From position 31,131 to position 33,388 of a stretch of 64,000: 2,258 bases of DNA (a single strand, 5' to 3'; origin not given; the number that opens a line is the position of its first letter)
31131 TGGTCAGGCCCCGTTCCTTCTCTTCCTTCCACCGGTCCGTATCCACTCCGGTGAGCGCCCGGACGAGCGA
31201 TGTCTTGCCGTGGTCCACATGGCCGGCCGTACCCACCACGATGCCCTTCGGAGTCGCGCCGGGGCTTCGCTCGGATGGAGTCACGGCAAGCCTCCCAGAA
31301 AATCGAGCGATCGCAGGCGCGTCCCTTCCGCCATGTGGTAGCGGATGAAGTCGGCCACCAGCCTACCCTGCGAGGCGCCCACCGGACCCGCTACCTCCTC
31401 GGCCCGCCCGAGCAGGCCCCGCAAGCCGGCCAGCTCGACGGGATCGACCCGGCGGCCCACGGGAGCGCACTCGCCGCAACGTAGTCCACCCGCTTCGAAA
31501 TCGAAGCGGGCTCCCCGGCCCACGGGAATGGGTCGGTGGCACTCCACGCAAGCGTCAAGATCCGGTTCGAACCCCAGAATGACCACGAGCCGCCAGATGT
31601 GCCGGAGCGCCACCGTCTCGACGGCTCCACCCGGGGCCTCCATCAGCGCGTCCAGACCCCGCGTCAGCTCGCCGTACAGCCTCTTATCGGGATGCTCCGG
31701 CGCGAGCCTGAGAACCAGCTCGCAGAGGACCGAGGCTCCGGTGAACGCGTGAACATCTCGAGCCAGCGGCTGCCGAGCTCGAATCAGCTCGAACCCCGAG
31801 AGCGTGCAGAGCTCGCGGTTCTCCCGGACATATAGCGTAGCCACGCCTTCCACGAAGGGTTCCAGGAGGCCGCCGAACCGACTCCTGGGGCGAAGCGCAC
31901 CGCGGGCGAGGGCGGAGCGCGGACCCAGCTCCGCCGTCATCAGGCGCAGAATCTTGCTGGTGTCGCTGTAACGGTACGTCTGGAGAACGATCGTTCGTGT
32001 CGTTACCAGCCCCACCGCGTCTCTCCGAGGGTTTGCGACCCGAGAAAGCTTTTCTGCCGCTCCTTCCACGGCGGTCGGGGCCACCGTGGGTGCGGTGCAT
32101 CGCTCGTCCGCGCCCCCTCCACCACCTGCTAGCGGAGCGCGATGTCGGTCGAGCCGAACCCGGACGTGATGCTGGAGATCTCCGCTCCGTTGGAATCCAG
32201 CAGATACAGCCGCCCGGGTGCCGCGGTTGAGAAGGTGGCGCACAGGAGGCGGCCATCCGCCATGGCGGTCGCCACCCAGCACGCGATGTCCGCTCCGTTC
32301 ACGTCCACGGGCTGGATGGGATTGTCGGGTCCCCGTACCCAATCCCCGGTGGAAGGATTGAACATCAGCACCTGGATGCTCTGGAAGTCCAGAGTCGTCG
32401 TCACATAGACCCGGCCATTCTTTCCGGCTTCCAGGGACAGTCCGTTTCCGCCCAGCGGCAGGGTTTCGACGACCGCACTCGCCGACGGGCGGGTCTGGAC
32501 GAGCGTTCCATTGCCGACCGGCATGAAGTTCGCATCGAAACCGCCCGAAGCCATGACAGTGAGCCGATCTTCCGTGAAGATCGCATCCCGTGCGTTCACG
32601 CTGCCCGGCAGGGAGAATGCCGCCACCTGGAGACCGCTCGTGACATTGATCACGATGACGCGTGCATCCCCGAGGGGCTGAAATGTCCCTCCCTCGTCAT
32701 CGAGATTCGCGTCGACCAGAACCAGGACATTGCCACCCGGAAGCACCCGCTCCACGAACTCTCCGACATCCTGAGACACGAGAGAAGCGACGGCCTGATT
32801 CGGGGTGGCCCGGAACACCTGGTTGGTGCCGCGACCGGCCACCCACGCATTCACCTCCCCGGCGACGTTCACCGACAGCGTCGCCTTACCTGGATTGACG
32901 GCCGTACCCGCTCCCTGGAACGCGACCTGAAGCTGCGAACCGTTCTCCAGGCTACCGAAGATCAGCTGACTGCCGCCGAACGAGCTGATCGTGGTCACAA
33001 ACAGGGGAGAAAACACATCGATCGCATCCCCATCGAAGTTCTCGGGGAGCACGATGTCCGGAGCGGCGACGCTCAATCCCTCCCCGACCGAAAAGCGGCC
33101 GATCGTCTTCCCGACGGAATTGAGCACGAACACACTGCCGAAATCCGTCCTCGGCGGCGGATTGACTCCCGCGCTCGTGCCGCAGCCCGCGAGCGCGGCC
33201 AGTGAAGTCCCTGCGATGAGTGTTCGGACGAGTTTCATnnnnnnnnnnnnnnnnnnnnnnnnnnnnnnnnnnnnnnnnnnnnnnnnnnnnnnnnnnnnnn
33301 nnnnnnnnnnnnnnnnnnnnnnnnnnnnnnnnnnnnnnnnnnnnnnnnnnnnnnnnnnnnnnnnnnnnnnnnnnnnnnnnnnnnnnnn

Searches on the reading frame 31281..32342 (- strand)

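Call 5: search_protein_families(library=pfam, proteins=[window:31281-32342:-])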
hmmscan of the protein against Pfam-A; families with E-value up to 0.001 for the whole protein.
window:31281-32342:- (353 aa): 2 families
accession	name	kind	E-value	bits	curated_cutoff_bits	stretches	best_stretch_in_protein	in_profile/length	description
PF02565.21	RecO_C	-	3.6e-18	66.2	22.1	1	195-339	2-151/157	Recombination protein O C terminal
PF11967.14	RecO_N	-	3.7e-18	65.8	27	1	113-189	4-79/80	Recombination protein O N terminal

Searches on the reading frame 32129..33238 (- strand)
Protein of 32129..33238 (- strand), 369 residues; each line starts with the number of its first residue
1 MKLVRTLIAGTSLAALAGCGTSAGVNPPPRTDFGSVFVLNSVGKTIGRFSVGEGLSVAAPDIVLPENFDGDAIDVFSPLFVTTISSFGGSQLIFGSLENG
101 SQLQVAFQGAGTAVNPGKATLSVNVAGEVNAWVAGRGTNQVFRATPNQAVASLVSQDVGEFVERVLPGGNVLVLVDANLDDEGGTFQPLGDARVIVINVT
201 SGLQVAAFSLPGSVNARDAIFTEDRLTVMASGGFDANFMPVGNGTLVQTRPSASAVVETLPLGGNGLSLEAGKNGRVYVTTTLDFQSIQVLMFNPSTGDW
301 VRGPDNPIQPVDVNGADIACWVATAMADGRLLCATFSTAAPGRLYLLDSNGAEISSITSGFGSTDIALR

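Call 5: search_protein_families(library=pfam, proteins=[window:32129-33238:-])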
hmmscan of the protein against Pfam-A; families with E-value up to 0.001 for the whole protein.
window:32129-33238:- (369 aa): 0 families

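Call 40: search_protein_families(library=ncbifam, proteins=[window:32129-33238:-], max_evalue=0.01)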
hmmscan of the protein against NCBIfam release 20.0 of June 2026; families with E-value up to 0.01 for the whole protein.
window:32129-33238:- (369 aa): 0 families

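Call 42: search_solved_structures(query=window:32129-33238:-, max_evalue=10)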
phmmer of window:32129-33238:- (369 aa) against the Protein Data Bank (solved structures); distinct sequences matched with E-value up to 10: 5.
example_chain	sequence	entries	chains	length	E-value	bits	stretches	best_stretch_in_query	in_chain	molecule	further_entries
3k0d_A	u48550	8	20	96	0.46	12.8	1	21-46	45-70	Potassium channel protein NaK | Potassium channel protein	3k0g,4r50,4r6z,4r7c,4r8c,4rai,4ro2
3k03_A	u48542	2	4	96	0.63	12.3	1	21-46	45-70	Potassium channel protein NaK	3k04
3k06_A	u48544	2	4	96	0.63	12.3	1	21-46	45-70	Potassium channel protein NaK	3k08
2v9z_A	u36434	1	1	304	1.1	11.6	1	125-182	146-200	HALOALKANE DEHALOGENASE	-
3sk0_A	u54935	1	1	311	1.1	11.6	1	125-182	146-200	Haloalkane dehalogenase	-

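Call 43: search_protein_families(library=pfam, proteins=[window:32129-33238:-], max_evalue=10)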
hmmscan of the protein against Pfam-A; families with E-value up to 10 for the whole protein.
window:32129-33238:- (369 aa): 1 family
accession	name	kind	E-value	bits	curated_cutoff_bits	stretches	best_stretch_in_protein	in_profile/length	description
PF13964.12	Kelch_6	-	0.12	12.9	25.3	1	274-308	11-48/50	Kelch motif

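Call 49: find_homologous_proteins(query=window:32129-33238:-)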
Query window:32129-33238:- (369 aa): 165 proteins with E <= 0.001 among 8000 candidates; the best 120 are listed.
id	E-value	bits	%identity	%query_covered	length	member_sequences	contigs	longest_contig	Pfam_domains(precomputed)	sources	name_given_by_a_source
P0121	1.2e-233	793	100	100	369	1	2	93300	-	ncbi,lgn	ncbi:MAG: hypothetical protein ACE5HQ_01610 [Gemmatimonadota bacterium]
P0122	4.6e-101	357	54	91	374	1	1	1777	-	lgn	-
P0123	1.2e-96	342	50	91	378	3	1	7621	-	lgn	-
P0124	4.9e-95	337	51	91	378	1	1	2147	-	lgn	-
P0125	1.9e-93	332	51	90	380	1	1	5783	-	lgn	-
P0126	8.5e-93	329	50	100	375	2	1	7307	-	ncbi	-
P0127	9.8e-92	326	50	91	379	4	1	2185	-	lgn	-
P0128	3.4e-90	321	48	96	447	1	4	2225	-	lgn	-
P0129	2.2e-89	318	46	99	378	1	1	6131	-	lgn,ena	-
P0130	4.6e-88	314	50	91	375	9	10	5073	-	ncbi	-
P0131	3.6e-87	311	48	99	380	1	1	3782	-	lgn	-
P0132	6.8e-87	310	45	100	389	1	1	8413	-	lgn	-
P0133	1.7e-85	305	49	91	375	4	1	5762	-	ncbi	-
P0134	7.9e-85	303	49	93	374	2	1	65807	-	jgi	jgi:hypothetical protein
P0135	1.0e-83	300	46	96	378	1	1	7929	-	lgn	-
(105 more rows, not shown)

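Call 56: predict_structure(alignment_id=A3)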
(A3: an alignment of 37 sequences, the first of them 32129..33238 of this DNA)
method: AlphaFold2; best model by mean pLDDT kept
length: 369 residues; sequences in the alignment: 37
mean_pLDDT: 92.0   pTM: 0.87
mean pLDDT of the five models: 92.0, 91.5, 91.5, 91.4, 91.3
residues with pLDDT >= 90: 318; 70-90: 20; 50-70: 7; < 50: 24
segments of 3 or more residues with pLDDT < 50: 1-18, 20-24
pLDDT, mean of each block of 10 residues (from residue 1): 40 46 51 91 98 97 98 96 94 97 95 93 95 96 98 96 96 97 85 97 98 97 95 94 97 96 98 98 97 97 98 98 98 97 98 98 97
secondary structure, 60 per line:
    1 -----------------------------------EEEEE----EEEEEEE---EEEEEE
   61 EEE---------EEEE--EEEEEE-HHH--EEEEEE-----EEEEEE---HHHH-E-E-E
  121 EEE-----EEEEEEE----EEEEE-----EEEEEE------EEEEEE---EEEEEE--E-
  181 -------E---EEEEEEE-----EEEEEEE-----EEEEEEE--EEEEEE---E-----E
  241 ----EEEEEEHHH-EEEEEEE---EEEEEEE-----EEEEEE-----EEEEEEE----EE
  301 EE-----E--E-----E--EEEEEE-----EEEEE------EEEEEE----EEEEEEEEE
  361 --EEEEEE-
elements in order: E36-40 E45-51 E55-63 E73-76 E79-84 E91-96 E102-107 H111-114 E120-123 E129-135 E140-144 E150-155 E162-167 E171-176 E192-198 E204-210 E216-222 E225-230 E245-250 E255-261 E265-271 E277-282 E288-294 E299-302 E320-325 E331-335 E342-347 E352-360 E363-368

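Call 58: fold_search(model_id=the predicted structure, library=pdb)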
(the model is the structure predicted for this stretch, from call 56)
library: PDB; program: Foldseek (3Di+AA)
matches with E <= 10: 1556; with E <= 0.001: 997
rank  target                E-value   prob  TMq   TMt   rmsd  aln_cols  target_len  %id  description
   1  8ptd                  7.8e-11  1.00  0.63  0.67   5.8       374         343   12  The surface-exposed lipo-protein of BtuG1 in complex with cyanocobalamin. (released 2024-07-24)
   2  8okv_D                2.2e-10  1.00  0.60  0.68   4.7       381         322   10  lipoprotein BT2095 from Bacteroides thetaiotamicron bound to cyanocobalamin CnCbl (released 2023-09-20)
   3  8ptf                  4.0e-10  1.00  0.65  0.69   4.8       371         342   14  The surface-exposed lipo-protein of BtuG2 in complex with cyanocobalamin. (released 2024-07-24)
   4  8bmy_A                7.0e-10  1.00  0.61  0.67   6.5       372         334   10  Bacteroides thetaiotaomicron surface lipoprotein bound to cyanocobalamin (released 2023-08-16)
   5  8bmz_A                7.8e-10  1.00  0.61  0.67   6.5       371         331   10  Bacteroides thetaiotaomicron surface lipoprotein BT1954 bound to adenosylcobalamin (released 2023-08-16)
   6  8okv_A                9.1e-10  1.00  0.60  0.68   6.6       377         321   11  lipoprotein BT2095 from Bacteroides thetaiotamicron bound to cyanocobalamin CnCbl (released 2023-09-20)
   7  3dsm                  1.5e-09  1.00  0.60  0.67   6.6       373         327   10  Crystal structure of the surface layer protein BACUNI_02894 from Bacteroides uniformis, Northeast Structural Genomics Co (released 2008-09-09)
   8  8bmz_B                2.1e-09  1.00  0.61  0.66   6.5       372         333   10  Bacteroides thetaiotaomicron surface lipoprotein BT1954 bound to adenosylcobalamin (released 2023-08-16)
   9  8okv_B                2.1e-09  1.00  0.60  0.66   4.7       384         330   10  lipoprotein BT2095 from Bacteroides thetaiotamicron bound to cyanocobalamin CnCbl (released 2023-09-20)
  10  8bai_A                2.3e-09  1.00  0.61  0.70   6.4       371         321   10  The surface-exposed lipo-protein of BtuG2 in complex with cyanocobalamin. (released 2023-10-25)
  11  8bmx_D                2.8e-09  1.00  0.61  0.66   6.2       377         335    9  Bacteroides thetaiotaomicron B12 TonB dependent transporter in complex with a surface lipoprotein (released 2023-09-20)
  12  8bn0                  3.1e-09  1.00  0.62  0.66   6.3       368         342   10  Bacteroides thetaiotaomicron surface protein BT1954 bound to (released 2023-08-16)
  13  8bai_B                3.1e-09  1.00  0.61  0.69   6.5       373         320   11  The surface-exposed lipo-protein of BtuG2 in complex with cyanocobalamin. (released 2023-10-25)
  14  8okv_C                3.6e-09  1.00  0.60  0.67   4.8       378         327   10  lipoprotein BT2095 from Bacteroides thetaiotamicron bound to cyanocobalamin CnCbl (released 2023-09-20)
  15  8p97_B                3.8e-09  1.00  0.63  0.69   4.9       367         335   10  BtuB3G3 bound to cyanocobalamin with disordered EL8 (released 2023-08-16)
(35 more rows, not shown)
